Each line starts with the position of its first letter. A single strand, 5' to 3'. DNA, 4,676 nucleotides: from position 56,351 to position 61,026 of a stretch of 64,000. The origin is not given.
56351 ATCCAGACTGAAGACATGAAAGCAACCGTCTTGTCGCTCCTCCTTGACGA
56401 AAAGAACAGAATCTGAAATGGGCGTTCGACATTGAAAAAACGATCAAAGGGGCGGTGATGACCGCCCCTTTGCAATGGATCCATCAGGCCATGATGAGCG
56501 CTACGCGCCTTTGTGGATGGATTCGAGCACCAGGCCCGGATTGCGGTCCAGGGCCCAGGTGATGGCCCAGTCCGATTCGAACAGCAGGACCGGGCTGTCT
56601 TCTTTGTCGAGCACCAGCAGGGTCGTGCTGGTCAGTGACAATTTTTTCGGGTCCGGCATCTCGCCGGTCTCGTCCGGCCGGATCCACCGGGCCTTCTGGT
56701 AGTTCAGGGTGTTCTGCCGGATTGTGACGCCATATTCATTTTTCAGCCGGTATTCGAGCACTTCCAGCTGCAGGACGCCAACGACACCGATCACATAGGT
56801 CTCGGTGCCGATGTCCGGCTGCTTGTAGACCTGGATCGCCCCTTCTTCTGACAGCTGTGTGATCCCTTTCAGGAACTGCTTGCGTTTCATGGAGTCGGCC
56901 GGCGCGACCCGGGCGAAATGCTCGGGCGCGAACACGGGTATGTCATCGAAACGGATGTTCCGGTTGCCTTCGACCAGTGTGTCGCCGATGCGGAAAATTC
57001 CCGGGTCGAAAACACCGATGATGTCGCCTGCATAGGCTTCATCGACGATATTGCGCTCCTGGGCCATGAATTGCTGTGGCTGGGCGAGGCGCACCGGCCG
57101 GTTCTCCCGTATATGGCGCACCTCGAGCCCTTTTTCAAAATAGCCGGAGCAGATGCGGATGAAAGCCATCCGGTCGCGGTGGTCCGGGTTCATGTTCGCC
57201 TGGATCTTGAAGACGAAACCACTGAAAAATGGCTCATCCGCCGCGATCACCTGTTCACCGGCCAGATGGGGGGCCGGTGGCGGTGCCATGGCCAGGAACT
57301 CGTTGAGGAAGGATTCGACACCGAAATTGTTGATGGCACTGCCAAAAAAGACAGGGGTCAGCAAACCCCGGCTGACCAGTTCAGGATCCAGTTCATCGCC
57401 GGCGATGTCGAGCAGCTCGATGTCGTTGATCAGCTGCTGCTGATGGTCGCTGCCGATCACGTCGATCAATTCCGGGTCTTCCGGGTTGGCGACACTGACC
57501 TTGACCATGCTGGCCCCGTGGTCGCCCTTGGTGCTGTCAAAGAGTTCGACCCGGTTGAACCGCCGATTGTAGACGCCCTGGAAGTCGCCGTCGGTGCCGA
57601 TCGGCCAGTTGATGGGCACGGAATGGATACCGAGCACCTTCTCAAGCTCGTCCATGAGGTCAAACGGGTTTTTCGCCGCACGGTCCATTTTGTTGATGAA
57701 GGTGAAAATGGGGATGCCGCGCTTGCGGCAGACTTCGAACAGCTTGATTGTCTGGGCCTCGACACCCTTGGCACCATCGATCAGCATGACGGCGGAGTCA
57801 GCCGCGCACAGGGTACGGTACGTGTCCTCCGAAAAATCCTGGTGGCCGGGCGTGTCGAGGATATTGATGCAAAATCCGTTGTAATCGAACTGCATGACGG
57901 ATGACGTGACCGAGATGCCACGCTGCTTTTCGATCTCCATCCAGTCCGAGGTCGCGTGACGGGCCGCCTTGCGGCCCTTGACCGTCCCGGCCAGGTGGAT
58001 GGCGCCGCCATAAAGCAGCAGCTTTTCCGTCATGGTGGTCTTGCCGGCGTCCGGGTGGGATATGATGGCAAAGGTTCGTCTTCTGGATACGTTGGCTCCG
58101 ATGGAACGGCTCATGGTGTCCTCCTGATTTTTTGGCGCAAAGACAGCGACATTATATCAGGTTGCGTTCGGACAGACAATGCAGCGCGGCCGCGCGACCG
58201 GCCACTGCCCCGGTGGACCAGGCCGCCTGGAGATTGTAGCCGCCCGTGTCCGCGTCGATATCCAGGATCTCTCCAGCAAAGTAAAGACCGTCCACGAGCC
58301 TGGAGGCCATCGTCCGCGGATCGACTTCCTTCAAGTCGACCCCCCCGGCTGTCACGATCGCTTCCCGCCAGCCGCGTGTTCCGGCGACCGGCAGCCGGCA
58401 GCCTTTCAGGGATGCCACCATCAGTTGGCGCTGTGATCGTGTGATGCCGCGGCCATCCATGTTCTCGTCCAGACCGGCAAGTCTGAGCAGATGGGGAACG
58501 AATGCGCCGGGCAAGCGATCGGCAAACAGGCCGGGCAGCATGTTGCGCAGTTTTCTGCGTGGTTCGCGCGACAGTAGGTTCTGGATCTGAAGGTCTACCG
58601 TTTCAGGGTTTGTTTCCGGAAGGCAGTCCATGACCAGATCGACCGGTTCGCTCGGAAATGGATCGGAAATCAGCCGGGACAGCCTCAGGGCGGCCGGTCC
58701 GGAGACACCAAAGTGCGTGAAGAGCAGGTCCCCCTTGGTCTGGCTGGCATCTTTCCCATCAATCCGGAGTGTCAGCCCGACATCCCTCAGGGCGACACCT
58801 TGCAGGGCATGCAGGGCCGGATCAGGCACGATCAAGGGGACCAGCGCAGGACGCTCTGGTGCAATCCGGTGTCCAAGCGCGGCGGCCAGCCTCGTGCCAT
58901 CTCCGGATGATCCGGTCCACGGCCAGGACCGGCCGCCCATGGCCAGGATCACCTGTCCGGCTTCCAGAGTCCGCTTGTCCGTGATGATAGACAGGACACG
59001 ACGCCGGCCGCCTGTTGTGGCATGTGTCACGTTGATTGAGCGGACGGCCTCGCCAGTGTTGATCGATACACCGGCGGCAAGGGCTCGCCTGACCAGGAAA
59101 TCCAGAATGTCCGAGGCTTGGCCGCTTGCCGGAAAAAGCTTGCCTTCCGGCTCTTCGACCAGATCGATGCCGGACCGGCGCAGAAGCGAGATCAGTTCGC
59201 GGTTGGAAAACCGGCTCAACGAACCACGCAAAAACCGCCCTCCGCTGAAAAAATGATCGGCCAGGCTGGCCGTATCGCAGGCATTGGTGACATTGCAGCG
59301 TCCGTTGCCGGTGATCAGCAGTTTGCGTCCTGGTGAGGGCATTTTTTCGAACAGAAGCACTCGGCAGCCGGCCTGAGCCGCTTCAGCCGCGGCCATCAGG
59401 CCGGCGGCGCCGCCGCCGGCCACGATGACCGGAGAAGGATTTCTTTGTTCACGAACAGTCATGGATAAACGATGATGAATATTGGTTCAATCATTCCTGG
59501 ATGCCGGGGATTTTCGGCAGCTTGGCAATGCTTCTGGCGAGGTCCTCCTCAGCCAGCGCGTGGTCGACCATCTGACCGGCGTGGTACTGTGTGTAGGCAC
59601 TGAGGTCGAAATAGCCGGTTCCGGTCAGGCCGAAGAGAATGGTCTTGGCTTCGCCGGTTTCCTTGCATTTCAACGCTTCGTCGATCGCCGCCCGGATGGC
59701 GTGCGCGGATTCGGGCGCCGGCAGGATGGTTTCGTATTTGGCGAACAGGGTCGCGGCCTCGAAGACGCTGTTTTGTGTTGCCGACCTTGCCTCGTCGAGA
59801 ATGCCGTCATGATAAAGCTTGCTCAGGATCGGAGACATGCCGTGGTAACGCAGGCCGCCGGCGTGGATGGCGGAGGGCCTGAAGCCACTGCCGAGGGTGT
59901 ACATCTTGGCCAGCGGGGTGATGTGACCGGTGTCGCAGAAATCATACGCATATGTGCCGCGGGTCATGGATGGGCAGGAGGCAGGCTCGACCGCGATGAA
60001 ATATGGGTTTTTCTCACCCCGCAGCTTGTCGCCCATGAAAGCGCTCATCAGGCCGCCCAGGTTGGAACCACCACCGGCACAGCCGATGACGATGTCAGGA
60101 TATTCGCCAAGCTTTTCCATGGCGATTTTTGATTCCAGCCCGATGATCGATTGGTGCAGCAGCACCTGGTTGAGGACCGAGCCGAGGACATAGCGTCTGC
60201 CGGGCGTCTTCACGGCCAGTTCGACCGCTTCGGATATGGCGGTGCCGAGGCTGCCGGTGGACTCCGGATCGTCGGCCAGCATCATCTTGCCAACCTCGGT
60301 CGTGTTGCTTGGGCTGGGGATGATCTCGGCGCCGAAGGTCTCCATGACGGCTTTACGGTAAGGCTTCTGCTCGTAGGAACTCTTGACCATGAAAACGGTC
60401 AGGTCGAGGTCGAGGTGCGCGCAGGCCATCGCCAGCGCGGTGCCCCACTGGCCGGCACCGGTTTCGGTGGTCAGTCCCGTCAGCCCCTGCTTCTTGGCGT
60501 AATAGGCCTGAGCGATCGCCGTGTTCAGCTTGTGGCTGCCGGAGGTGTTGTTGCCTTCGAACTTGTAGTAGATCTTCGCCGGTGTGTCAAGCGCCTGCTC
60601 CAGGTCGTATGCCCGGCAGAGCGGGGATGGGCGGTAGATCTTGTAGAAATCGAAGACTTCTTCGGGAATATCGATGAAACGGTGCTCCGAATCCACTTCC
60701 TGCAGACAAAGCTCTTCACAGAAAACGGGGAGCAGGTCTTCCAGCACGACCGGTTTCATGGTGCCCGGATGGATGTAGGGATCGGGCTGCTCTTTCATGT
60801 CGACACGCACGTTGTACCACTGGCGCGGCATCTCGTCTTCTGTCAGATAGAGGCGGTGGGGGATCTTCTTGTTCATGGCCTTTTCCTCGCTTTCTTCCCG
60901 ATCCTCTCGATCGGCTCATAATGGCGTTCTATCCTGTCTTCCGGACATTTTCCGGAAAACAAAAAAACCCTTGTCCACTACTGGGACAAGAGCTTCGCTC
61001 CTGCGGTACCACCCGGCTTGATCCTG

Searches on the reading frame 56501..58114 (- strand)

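Call 89: search_protein_families(library=pfam, proteins=[window:56501-58114:-], max_evalue=0.00001)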
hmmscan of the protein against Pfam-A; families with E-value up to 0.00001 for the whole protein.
window:56501-58114:- (537 aa): 4 families
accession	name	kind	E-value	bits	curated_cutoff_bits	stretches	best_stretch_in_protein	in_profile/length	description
PF00009.33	GTP_EFTU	-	1.8e-50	171.6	26.5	1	11-278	2-187/188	Elongation factor Tu GTP binding domain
PF16658.11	RF3_C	-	2.4e-45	154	40.1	1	389-521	1-131/132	Class II release factor RF3, C-terminal domain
PF22042.2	EF-G_D2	-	3.6e-24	85.1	27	1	297-382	2-83/84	Elongation factor G domain 2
PF03144.31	GTP_EFTU_D2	-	2.3e-08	34.8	30.3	1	315-380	2-72/73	Elongation factor Tu domain 2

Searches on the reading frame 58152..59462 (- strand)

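Call 89: search_protein_families(library=pfam, proteins=[window:58152-59462:-], max_evalue=0.00001)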
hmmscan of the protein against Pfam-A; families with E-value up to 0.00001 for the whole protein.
window:58152-59462:- (436 aa): 8 families
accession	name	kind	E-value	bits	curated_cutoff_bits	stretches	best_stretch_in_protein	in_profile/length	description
PF03486.20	HI0933_like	-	9.5e-82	274.5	50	1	12-423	3-243/244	HI0933-like protein Rossmann domain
PF22780.1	HI0933_like_1st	-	1.1e-29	103.8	27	1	204-370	1-165/165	HI0933-like protein barrel and H2TH domain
PF01266.30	DAO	-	3.9e-09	36.9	27.9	1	12-115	2-96/353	FAD dependent oxidoreductase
PF01134.28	GIDA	-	1.5e-08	34.6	22.1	0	12-39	2-29/391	Glucose inhibited division protein A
PF07992.20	Pyr_redox_2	-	1.3e-07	31.7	26.1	1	12-179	3-111/291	Pyridine nucleotide-disulphide oxidoreductase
PF00890.30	FAD_binding_2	-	3.3e-07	30.3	20.4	1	12-43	2-33/414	FAD binding domain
PF13450.12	NAD_binding_8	-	1.5e-06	28.8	21.9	1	14-45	1-32/68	NAD(P)-binding Rossmann-like domain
PF12831.13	FAD_oxidored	-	5.5e-06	26.4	27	1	12-45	2-35/416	FAD dependent oxidoreductase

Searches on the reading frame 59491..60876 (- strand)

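Call 89: search_protein_families(library=pfam, proteins=[window:59491-60876:-], max_evalue=0.00001)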
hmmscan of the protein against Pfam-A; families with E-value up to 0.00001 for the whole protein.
window:59491-60876:- (461 aa): 1 family
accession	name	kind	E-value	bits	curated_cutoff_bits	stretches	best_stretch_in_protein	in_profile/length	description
PF00291.31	PALP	-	1e-39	137.1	35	1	81-419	5-295/295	Pyridoxal-phosphate dependent enzyme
